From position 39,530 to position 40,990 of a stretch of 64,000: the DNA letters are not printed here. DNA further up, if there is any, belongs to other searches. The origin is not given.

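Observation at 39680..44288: IetAS-like ATPase/subtilase pair extended by a small TM protein and an uncharacterised 365-aa protein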

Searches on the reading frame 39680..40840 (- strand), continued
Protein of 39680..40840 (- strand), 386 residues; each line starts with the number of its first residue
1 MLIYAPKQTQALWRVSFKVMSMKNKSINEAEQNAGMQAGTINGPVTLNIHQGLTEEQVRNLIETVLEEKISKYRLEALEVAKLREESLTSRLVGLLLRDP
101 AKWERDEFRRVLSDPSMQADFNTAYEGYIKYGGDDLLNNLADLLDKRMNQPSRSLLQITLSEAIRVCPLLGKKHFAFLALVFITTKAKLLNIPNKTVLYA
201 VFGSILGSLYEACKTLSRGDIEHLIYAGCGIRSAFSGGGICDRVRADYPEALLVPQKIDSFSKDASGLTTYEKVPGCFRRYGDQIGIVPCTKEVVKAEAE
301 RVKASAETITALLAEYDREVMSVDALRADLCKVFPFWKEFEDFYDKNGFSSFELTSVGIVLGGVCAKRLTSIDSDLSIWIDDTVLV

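Call 92: search_protein_families(library=pfam, proteins=[L094:7683-8543:+, L094:8544-9749:+, L094:5760-6707:+, L094:3959-5446:+, L096:7733-8536:+, L096:8537-9742:+, L096:11780-14374:-, L096:64-4305:+, L099:8998-9702:+, L112:7800-8861:-], max_evalue=0.001)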
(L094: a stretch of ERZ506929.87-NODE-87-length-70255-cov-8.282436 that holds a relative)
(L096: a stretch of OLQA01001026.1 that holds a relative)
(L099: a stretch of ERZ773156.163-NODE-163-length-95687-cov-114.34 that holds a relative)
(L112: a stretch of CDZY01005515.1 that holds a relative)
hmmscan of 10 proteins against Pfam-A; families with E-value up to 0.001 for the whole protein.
L094:7683-8543:+ (286 aa): 0 families

L094:8544-9749:+ (401 aa): 1 family
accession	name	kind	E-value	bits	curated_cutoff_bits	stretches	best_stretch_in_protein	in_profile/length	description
PF01555.25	N6_N4_Mtase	-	3.6e-05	24.2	26.7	0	33-80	167-214/221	DNA methylase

L094:5760-6707:+ (315 aa): 0 families

L094:3959-5446:+ (495 aa): 1 family
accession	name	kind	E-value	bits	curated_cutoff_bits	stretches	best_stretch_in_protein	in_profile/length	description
PF00474.23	SSF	-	2.4e-96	323.5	22.8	1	35-437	1-406/406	Sodium:solute symporter family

L096:7733-8536:+ (267 aa): 0 families

L096:8537-9742:+ (401 aa): 1 family
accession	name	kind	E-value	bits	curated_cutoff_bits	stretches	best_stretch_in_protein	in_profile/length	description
PF01555.25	N6_N4_Mtase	-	4.1e-05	24.1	26.7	0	33-76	170-213/221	DNA methylase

L096:11780-14374:- (864 aa): 26 families (the best 25 are shown)
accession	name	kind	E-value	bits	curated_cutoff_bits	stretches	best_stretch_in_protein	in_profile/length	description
PF07724.20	AAA_2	-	3.5e-74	248.8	27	1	602-768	1-166/166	AAA domain (Cdc48 subfamily)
PF17871.7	AAA_lid_9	-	1.4e-33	115.4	22.8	1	346-448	1-103/104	AAA lid domain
PF00004.35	AAA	-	3.3e-26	92.7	21.2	2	207-320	2-110/131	ATPase family associated with various cellular activities (AAA)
PF10431.15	ClpB_D2-small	-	1.5e-22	79.8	21.9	1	774-854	1-81/81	C-terminal, D2-small domain, of ClpB protein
PF02861.25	Clp_N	-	1.6e-22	79.9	20.7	2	17-68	1-52/53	Clp amino terminal domain, pathogenicity island component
PF07728.20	AAA_5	-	2.9e-20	73.1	22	1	607-728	2-125/139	AAA domain (dynein-related subfamily)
PF13191.12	AAA_16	-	1.1e-11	46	32.6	1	184-230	2-51/167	AAA ATPase domain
PF13401.12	AAA_22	-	6e-11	43.2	27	0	202-291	4-97/130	AAA domain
PF00158.32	Sigma54_activat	-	1.2e-09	38.5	20.2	1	606-707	24-124/168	Sigma-54 interaction domain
PF01637.24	ATPase_2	-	5.7e-09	36.6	33.2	0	187-294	4-129/225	ATPase domain predominantly from Archaea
PF20720.3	nSTAND3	-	1.3e-08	35.1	27.2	0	192-229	8-43/155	Novel STAND NTPase 3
PF05729.18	NACHT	-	1.9e-07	31.5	26.7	0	207-250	4-46/167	NACHT domain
PF13173.12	AAA_14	-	5.3e-07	30.1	27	0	608-703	6-88/129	AAA domain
PF01695.23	IstB_IS21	-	3.1e-06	27.3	24.1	0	201-267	90-152/238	IstB-like ATP binding protein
PF05621.17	TniB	-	4e-06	26.8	22.4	1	216-342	48-184/189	Bacterial TniB protein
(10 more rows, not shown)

L096:64-4305:+ (1413 aa): 6 families
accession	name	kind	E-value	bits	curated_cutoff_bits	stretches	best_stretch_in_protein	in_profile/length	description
PF00395.25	SLH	-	2.6e-37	127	20.8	3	105-148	1-44/44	S-layer homology domain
PF09479.16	Flg_new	-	1.9e-33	114.8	27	2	309-373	1-65/65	Listeria-Bacteroides repeat domain (List_Bact_rpt)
PF18884.5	TSP3_bac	-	7.4e-23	80.5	25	3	439-457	1-19/22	Bacterial TSP3 repeat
PF00092.34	VWA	-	1.5e-21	77.9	23.8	1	661-822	1-172/174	von Willebrand factor type A domain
PF13519.12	VWA_2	-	2.1e-18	67.3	27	1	662-765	1-106/107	von Willebrand factor type A domain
PF13768.12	VWA_3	-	5e-10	40.1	27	1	661-811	2-155/155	von Willebrand factor type A domain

L099:8998-9702:+ (234 aa): 4 families
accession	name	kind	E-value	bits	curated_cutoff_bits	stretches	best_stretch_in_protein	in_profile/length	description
PF01381.28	HTH_3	-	1.5e-13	50.9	23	1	62-114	1-53/55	Helix-turn-helix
PF12844.13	HTH_19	-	1.3e-06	28.7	30.2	1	59-114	1-56/64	Helix-turn-helix domain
PF13560.12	HTH_31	-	1.1e-05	26.1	27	1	62-112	6-57/64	Helix-turn-helix domain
PF13443.12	HTH_26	-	5.4e-05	23.8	22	1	61-113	1-54/63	Cro/C1-type HTH DNA-binding domain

L112:7800-8861:- (353 aa): 4 families
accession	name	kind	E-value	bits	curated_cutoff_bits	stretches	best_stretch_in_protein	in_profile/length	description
PF00589.27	Phage_integrase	-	1.1e-23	84.3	27.1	1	163-334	3-170/172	Phage integrase family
PF14659.12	Phage_int_SAM_3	-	2e-16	60.4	22.6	1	56-111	2-57/58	Phage integrase, N-terminal SAM-like domain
PF14657.12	Arm-DNA-bind_4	-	1.4e-10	41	22.3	1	9-51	1-45/47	Arm DNA-binding domain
PF22022.2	Phage_int_M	-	0.0005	20.7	27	0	56-146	1-90/96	Phage integrase central domain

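Call 95: search_dna_similar(query=L008:958-2013:+, collection=phages, mode=protein, max_evalue=0.00001, max_rows=30)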
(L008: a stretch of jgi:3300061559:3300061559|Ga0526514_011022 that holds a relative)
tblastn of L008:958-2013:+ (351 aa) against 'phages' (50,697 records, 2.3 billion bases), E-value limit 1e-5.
No match.

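Call 96: find_related_loci(query=A3, collection=viral_contigs, flank=6000)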
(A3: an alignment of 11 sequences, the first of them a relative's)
Query A3 (349 aa) in viral_contigs; peptide patterns used: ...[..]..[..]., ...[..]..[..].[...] (x = any residue, [..] = any of these).
43 stretches matched a pattern; 11 encode a relative of the query (tblastn E <= 1e-3); 11 distinct loci.
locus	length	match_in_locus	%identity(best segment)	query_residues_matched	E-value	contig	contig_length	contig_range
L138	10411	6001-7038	49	3-349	1e-108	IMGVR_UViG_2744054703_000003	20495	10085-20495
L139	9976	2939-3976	50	5-349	7e-96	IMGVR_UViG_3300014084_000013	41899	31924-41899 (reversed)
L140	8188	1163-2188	43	6-348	3e-93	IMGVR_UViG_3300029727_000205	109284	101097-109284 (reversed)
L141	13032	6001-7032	45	5-349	2e-83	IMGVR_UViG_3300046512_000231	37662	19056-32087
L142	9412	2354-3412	43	1-349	8e-83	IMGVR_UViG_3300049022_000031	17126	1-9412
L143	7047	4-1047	45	1-349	5e-79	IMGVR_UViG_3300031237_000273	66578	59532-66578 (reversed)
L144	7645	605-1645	44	1-349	3e-76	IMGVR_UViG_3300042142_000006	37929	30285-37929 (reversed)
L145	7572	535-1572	44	1-348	7e-72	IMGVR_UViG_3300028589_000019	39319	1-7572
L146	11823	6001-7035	41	5-349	7e-69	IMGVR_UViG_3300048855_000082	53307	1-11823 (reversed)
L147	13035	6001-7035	29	1-348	1e-43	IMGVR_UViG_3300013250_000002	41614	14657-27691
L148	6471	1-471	33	192-349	4e-25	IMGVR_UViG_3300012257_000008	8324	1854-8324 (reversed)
